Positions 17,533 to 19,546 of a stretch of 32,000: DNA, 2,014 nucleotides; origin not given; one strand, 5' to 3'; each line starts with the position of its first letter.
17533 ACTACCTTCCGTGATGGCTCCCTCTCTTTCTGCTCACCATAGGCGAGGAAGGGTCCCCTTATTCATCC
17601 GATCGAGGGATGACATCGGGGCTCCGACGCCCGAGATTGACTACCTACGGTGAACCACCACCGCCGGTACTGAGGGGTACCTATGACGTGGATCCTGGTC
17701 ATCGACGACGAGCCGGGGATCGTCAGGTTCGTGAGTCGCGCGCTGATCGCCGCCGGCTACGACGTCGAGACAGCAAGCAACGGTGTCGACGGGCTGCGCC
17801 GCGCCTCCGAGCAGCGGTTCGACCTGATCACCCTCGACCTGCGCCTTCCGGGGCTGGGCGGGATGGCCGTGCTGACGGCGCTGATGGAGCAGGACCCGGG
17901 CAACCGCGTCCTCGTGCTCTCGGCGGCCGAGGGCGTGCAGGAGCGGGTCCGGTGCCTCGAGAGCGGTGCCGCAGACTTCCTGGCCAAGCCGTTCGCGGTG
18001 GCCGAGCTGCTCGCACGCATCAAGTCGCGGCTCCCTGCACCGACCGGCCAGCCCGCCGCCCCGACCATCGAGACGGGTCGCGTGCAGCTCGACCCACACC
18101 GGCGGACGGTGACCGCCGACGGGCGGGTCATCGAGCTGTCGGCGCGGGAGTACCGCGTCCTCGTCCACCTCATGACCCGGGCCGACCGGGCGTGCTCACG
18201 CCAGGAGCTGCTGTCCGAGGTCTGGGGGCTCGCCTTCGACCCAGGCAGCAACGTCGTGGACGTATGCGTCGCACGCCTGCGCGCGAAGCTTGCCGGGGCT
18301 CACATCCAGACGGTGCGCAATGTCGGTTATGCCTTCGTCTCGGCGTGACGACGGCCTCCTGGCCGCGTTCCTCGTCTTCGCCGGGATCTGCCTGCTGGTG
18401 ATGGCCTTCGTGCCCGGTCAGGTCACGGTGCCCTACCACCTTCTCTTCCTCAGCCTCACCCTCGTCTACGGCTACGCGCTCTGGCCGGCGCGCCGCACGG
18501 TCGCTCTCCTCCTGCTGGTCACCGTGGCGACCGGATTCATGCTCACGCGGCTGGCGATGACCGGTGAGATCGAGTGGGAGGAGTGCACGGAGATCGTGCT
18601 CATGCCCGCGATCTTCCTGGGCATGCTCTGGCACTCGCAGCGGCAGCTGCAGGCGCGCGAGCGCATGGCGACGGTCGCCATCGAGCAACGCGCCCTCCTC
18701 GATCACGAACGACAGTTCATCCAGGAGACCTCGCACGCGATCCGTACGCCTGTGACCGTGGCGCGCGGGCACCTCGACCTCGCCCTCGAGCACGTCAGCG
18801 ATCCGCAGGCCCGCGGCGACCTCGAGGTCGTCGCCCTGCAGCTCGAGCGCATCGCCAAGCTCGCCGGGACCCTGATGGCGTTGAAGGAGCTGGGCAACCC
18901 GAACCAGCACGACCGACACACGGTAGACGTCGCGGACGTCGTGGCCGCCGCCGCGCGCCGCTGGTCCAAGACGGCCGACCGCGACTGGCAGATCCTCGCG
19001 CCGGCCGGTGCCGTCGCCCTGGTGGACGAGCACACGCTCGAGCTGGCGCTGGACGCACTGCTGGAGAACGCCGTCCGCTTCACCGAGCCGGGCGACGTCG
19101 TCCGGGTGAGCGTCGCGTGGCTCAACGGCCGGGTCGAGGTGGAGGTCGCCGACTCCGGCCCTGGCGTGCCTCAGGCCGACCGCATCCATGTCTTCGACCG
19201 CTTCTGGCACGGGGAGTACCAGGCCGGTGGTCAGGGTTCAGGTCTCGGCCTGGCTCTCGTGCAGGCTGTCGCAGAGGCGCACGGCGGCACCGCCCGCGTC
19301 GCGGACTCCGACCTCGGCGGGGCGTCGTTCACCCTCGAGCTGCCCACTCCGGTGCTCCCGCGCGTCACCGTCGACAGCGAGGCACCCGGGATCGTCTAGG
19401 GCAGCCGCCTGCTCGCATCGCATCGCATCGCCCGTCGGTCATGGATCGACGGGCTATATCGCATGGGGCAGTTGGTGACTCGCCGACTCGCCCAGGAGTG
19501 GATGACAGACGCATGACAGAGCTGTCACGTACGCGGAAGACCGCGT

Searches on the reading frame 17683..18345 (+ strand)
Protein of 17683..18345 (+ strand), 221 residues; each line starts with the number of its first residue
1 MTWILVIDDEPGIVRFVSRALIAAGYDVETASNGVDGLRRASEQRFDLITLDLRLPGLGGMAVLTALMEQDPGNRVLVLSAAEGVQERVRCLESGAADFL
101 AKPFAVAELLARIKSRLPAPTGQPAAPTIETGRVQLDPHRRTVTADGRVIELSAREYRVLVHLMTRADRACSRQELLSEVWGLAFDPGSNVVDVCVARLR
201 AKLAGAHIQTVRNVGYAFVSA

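Call 38: search_protein_families(library=pfam, max_evalue=0.001, proteins=[window:17683-18345:+])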
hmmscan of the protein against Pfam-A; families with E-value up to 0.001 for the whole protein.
window:17683-18345:+ (221 aa): 2 families
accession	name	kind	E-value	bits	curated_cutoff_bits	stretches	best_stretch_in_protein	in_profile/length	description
PF00072.30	Response_reg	-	8e-27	94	30.2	1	4-114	1-111/111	Response regulator receiver domain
PF00486.34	Trans_reg_C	-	8.6e-22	77.5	26.2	1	147-218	1-77/77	Transcriptional regulatory protein, C terminal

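Call 69: search_protein_families(library=ncbifam, max_evalue=0.00001, proteins=[window:17683-18345:+])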
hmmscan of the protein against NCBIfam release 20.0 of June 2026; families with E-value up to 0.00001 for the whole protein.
window:17683-18345:+ (221 aa): 87 families (the best 25 are shown)
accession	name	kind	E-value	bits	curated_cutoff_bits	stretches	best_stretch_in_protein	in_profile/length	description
TIGR01387.1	cztR_silR_copR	subfamily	5.1e-53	179.9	279.2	1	4-218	1-218/218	heavy metal response regulator transcription factor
NF008567.0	PRK11517.1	equivalog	1.5e-45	155.3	353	1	4-220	3-220/223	response regulator transcription factor HprR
TIGR02154.1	PhoB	equivalog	7.4e-45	153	296.2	1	3-218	4-225/226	phosphate regulon transcriptional regulator PhoB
NF040689.1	MtrAB_MtrA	equivalog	6e-42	143.5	300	1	4-217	1-217/219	MtrAB system response regulator MtrA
NF041733.1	resp_reg_CseB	equivalog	8.1e-41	139.9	350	1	4-218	3-226/228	two-component system response regulator CseB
NF045944.1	ResRegRpaBCyano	equivalog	3.2e-40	137.9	330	1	5-218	1-227/229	response regulator transcription factor RpaB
NF007928.2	PRK10643.1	equivalog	4.9e-39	134.2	330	1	4-217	3-215/216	two-component system response regulator PmrA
NF007346.1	PRK09836.1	equivalog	7.3e-38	130.6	420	1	4-217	3-220/227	copper/silver response regulator transcription factor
NF041734.1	resp_reg_RppA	equivalog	2.9e-35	121.7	250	1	4-218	3-227/229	two-component system response regulator RppA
NF053854.1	RespRegPhoBBctds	equivalog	8.7e-35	120.1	270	1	4-218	1-224/225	two-component system response regulator PhoB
NF008296.0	PRK11083.1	equivalog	2e-34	119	273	1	3-218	5-225/228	two-component system response regulator CreB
NF012023.0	PRK15479.1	equivalog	5.3e-34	117.7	337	1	4-218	3-217/224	transcriptional regulator TctD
NF045991.1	RespRegCtrARhodob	equivalog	1.7e-33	116.3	350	1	4-216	3-219/224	response regulator transcription factor CtrA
NF007005.1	PRK09468.1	equivalog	4.2e-33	114.8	331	1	3-219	5-232/237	osmolarity response regulator transcription factor OmpR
NF007663.1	PRK10336.1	equivalog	4.6e-33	114.8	345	1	4-218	3-216/219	quorum sensing response regulator transcription factor QseB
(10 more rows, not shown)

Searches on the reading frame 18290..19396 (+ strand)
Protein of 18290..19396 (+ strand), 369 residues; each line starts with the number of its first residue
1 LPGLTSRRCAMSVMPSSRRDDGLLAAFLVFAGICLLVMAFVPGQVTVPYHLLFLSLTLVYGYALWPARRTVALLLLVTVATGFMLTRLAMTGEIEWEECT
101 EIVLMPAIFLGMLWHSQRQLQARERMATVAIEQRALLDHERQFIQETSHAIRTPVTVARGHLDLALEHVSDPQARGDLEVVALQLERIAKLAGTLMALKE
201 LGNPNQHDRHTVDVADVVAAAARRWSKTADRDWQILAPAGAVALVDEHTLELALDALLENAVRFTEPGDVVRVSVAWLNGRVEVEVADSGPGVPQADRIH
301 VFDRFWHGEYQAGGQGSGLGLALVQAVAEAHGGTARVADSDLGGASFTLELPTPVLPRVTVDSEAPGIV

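Call 38: search_protein_families(library=pfam, max_evalue=0.001, proteins=[window:18290-19396:+])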
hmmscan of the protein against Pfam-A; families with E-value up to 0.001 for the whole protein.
window:18290-19396:+ (369 aa): 3 families
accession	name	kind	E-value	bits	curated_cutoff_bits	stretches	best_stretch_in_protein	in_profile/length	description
PF02518.31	HATPase_c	-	3e-25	89.2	26.4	1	246-353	2-109/111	Histidine kinase-, DNA gyrase B-, and HSP90-like ATPase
PF00512.31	HisKA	-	8e-08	32.7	26.9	1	141-200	3-62/66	His Kinase A (phospho-acceptor) domain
PF13581.12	HATPase_c_2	-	1.9e-06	28.4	27.4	1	210-329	7-110/127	Histidine kinase-like ATPase domain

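Call 69: search_protein_families(library=ncbifam, max_evalue=0.00001, proteins=[window:18290-19396:+])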
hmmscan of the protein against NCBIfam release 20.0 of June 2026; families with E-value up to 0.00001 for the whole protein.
window:18290-19396:+ (369 aa): 69 families (the best 25 are shown)
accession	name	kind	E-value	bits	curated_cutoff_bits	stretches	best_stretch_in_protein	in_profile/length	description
TIGR02966.1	phoR_proteo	equivalog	3.3e-31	108.5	334.2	1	135-350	109-332/333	phosphate regulon sensor histidine kinase PhoR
NF008312.0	PRK11100.1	equivalog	1.7e-30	106.3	356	1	141-353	257-474/477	two-component system sensor histidine kinase CreC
TIGR01386.1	cztS_silS_copS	subfamily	1.3e-28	100.2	292.55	1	141-352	242-457/457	heavy metal sensor histidine kinase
NF012163.2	BaeS_SmeS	equivalog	3.3e-28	98.8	500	1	139-352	239-457/457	sensor histidine kinase efflux regulator BaeS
NF007898.0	PRK10604.1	equivalog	1.3e-27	97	478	1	130-354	202-424/433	two-component system sensor histidine kinase RstB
NF046044.1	PnpS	equivalog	1.3e-26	93.6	400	1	134-352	164-390/390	two-component system histidine kinase PnpS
NF007837.0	PRK10549.1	equivalog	9.6e-26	90.5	603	1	140-353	240-458/466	envelope stress sensor histidine kinase BaeS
NF033092.0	HK_WalK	equivalog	4.4e-25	88.3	725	1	132-352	364-593/594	cell wall metabolism sensor histidine kinase WalK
NF007793.0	PRK10490.1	equivalog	5.4e-24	84.3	1123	1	122-360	641-889/895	two-component system sensor histidine kinase KdpD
NF041735.1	hist_kin_RppB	equivalog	3.1e-23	82.3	400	1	140-352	216-438/438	two-component system sensor histidine kinase RppB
NF040691.1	MtrAB_MtrB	equivalog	5.8e-22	78.4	450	1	139-353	270-492/507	MtrAB system histidine kinase MtrB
NF008468.0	PRK11360.1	equivalog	1.6e-21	76.3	646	1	144-353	400-608/616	two-component system sensor histidine kinase AtoS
NF047874.1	MASE3_PAS_HK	subfamily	2.2e-20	73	560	1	245-358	515-630/655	MASE3 domain-containing sensor histidine kinase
NF041880.1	EPS_EpsF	equivalog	2.6e-20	72.4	900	1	134-338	268-476/492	response regulator EpsF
NF007004.0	PRK09467.1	equivalog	4.2e-20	72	415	1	137-354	228-437/440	two-component system sensor histidine kinase EnvZ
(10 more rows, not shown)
